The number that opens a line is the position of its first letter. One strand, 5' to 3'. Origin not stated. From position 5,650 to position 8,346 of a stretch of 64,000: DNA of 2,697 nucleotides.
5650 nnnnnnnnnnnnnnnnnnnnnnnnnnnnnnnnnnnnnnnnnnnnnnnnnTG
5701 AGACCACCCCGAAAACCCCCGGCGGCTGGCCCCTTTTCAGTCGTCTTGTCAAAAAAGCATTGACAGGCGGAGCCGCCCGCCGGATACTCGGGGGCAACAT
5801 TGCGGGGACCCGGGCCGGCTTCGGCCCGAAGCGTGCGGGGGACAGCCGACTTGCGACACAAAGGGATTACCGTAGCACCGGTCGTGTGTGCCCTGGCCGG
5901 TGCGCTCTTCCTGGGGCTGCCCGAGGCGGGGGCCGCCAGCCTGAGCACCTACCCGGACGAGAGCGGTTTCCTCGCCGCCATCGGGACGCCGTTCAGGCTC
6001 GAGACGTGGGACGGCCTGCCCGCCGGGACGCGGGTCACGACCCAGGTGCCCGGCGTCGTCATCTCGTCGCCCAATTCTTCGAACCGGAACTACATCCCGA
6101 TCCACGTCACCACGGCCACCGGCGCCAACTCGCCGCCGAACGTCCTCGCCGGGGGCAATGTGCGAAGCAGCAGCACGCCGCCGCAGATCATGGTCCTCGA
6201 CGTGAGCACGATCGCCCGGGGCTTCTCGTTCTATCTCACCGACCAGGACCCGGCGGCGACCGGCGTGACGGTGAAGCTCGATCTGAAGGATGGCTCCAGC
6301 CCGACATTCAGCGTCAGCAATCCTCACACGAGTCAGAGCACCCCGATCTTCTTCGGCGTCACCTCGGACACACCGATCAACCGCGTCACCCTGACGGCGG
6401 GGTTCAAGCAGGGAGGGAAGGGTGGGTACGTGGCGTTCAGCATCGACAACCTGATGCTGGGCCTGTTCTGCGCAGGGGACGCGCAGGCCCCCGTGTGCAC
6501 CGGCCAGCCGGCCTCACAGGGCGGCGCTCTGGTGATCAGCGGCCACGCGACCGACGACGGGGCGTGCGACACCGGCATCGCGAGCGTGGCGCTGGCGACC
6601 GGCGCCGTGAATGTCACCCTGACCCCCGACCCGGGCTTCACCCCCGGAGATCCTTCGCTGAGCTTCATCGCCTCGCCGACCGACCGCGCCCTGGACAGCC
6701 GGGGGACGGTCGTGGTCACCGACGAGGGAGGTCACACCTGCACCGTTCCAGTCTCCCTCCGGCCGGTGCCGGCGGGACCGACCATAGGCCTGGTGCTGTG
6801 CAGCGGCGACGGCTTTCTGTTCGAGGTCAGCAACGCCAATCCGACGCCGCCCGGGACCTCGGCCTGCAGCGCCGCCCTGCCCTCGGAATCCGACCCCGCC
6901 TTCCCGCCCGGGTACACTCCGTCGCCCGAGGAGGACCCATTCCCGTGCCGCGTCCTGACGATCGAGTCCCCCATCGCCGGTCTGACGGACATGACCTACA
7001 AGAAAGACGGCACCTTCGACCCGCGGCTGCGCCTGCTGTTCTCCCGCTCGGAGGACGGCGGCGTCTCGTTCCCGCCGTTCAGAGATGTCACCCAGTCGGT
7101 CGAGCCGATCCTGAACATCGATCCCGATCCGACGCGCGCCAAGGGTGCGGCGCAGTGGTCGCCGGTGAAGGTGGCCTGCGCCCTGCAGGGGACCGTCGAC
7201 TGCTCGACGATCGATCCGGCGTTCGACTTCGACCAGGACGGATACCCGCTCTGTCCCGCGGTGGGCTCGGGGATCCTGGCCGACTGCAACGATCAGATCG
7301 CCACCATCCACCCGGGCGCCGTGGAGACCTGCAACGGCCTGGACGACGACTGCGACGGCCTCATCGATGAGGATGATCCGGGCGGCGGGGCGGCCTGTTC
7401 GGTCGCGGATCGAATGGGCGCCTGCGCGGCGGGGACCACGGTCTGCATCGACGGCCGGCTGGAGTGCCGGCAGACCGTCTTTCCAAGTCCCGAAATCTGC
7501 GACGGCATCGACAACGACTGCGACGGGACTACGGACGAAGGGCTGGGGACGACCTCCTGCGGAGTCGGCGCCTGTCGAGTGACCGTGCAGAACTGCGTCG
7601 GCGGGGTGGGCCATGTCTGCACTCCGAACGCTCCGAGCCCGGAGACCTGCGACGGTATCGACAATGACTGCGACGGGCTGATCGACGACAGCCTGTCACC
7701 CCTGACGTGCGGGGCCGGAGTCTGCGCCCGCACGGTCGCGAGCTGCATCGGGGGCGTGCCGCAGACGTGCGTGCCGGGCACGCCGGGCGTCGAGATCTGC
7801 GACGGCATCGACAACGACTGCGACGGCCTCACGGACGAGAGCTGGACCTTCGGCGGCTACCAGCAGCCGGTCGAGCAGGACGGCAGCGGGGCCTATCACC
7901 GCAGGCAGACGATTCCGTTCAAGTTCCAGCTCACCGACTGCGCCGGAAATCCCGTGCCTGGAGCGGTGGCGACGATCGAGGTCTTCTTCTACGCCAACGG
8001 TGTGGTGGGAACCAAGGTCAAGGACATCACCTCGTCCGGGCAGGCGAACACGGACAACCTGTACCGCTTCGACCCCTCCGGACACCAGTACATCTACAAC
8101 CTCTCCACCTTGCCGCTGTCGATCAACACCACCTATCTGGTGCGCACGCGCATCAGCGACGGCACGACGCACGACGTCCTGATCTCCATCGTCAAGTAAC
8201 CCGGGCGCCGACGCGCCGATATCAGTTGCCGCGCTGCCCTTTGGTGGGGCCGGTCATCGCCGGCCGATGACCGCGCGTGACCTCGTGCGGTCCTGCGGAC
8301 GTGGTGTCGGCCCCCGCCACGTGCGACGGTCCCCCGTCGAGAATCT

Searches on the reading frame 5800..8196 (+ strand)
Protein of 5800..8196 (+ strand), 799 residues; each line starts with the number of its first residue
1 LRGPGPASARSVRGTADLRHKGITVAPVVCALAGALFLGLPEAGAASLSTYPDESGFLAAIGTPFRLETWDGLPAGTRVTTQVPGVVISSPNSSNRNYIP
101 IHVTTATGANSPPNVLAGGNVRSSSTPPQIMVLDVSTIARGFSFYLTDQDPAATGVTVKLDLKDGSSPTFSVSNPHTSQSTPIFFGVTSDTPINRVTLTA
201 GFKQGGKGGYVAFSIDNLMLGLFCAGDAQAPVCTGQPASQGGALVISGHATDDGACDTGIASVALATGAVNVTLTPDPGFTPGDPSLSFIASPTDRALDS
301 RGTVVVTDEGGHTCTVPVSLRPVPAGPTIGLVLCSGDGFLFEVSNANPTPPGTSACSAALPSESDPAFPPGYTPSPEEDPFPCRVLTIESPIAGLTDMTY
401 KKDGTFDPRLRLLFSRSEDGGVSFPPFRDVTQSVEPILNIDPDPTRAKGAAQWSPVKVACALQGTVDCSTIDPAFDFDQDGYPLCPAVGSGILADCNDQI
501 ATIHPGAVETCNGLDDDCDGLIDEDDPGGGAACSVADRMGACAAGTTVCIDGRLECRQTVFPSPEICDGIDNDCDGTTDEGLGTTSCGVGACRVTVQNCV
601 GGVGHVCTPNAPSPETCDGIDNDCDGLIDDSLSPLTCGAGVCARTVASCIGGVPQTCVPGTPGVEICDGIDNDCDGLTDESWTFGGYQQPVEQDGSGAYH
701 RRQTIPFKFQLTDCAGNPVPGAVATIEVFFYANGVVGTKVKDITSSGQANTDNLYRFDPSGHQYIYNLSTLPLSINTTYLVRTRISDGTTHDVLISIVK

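Call 48: search_protein_families(library=pfam, proteins=[window:5800-8196:+], max_evalue=0.000001)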
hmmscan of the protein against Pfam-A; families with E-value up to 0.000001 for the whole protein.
window:5800-8196:+ (799 aa): 1 family
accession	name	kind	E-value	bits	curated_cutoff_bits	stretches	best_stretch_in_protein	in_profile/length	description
PF11617.13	Cu-binding_MopE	-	4.1e-27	94.5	27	1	495-524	1-30/30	Putative metal-binding motif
